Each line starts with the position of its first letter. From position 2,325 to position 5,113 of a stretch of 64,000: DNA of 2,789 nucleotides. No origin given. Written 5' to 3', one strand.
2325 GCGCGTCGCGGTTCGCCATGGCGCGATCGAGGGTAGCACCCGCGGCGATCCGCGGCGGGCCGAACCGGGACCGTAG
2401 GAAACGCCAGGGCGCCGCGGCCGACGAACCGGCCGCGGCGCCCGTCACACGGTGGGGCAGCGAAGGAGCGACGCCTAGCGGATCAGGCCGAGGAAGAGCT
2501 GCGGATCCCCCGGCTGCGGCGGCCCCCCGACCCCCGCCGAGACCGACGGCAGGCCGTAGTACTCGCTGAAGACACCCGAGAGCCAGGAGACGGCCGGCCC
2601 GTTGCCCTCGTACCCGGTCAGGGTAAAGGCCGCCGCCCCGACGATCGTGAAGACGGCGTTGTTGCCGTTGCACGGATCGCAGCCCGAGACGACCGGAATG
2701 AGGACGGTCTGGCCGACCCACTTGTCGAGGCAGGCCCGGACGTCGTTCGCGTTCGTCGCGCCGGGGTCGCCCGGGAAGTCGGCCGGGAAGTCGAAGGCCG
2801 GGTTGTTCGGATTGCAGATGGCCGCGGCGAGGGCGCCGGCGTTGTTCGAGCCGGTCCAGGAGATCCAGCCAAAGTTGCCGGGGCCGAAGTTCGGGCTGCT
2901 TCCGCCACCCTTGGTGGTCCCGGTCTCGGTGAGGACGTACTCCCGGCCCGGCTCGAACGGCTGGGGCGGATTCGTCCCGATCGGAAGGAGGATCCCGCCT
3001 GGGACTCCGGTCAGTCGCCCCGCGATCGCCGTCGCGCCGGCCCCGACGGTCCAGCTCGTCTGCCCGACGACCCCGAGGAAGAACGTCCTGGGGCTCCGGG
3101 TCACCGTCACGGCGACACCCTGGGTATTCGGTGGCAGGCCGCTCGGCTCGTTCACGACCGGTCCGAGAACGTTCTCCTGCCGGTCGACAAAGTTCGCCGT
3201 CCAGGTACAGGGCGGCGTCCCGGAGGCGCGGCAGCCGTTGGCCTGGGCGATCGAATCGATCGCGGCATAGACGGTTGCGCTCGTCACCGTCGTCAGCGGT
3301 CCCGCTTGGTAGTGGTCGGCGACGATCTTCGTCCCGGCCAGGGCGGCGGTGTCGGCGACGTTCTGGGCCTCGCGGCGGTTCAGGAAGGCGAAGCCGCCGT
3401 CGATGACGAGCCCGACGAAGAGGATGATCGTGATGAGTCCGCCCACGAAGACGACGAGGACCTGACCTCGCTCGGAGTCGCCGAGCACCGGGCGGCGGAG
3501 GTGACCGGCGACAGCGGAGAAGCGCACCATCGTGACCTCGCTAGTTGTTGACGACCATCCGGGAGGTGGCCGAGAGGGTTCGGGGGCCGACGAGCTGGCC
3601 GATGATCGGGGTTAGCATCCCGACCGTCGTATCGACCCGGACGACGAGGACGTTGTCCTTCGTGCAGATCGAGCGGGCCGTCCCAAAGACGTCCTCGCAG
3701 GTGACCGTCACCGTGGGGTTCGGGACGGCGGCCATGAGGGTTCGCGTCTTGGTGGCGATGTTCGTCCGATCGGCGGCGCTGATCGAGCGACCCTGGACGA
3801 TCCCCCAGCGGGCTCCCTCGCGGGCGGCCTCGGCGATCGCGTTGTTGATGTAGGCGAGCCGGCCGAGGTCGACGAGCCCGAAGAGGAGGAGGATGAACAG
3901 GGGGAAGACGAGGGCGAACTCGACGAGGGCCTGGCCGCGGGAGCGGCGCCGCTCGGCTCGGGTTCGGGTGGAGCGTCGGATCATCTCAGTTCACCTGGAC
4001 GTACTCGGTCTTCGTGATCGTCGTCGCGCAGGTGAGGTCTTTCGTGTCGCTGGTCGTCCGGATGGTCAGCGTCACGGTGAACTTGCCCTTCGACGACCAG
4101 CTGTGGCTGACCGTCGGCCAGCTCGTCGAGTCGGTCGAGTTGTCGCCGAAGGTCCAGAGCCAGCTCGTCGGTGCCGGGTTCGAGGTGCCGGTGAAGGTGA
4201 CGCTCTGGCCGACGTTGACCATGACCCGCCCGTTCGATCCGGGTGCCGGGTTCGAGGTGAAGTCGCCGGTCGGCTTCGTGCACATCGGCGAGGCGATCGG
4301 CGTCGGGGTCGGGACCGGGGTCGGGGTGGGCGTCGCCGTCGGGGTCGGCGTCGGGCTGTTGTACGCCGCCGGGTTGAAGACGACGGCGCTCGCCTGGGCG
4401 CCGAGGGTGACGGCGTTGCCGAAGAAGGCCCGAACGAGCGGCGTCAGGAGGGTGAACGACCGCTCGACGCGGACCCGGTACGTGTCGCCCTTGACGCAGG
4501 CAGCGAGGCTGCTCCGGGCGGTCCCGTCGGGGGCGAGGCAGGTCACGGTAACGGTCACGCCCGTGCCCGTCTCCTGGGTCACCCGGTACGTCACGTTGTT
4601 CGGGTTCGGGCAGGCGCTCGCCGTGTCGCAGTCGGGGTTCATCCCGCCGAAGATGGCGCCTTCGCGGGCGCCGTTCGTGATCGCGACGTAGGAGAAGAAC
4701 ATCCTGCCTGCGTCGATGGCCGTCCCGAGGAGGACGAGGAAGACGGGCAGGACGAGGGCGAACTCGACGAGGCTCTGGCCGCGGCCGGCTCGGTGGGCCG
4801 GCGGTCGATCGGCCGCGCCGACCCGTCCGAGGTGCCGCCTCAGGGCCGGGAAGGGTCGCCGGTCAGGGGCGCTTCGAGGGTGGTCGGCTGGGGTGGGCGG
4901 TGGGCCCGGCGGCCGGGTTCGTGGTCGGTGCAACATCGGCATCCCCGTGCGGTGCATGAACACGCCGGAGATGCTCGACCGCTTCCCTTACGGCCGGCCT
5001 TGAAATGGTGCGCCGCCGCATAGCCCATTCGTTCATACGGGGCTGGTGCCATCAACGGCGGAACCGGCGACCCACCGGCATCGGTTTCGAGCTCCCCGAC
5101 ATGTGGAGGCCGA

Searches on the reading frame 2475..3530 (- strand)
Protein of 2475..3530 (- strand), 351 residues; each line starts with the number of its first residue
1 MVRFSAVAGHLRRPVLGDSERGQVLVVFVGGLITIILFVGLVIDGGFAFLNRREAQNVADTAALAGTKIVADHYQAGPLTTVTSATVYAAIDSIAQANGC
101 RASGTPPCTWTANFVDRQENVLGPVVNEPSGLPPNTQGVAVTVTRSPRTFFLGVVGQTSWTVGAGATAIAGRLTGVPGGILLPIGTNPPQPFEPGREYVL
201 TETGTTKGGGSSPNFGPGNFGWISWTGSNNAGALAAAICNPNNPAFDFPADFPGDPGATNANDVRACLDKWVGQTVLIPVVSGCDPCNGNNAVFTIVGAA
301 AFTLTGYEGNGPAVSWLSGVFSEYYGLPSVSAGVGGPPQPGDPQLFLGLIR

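Call 73: search_protein_families(library=pfam, proteins=[window:2475-3530:-], max_evalue=0.00001)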
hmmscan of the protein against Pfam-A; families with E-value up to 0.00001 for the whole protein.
window:2475-3530:- (351 aa): 2 families
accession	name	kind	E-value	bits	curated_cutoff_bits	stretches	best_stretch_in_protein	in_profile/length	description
PF13400.11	Tad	-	5.3e-12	46.3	22.3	1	22-66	1-44/47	Putative Flp pilus-assembly TadE/G-like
PF09977.15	Tad_C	-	6.4e-06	27.5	22.1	0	83-168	10-93/93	Putative Tad-like Flp pilus-assembly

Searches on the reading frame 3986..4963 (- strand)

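Call 73: search_protein_families(library=pfam, proteins=[window:3986-4963:-], max_evalue=0.00001)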
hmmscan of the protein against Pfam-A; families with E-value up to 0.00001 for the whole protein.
window:3986-4963:- (325 aa): 3 families
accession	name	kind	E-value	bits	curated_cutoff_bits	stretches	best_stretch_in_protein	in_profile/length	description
PF07811.17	TadE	-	3.5e-13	49.9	22.9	1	62-103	1-42/43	TadE-like protein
PF18911.6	PKD_4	-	9.6e-11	42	27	1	239-314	4-81/85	PKD domain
PF00801.26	PKD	-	4.1e-10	40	23.5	1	246-301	8-65/80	PKD domain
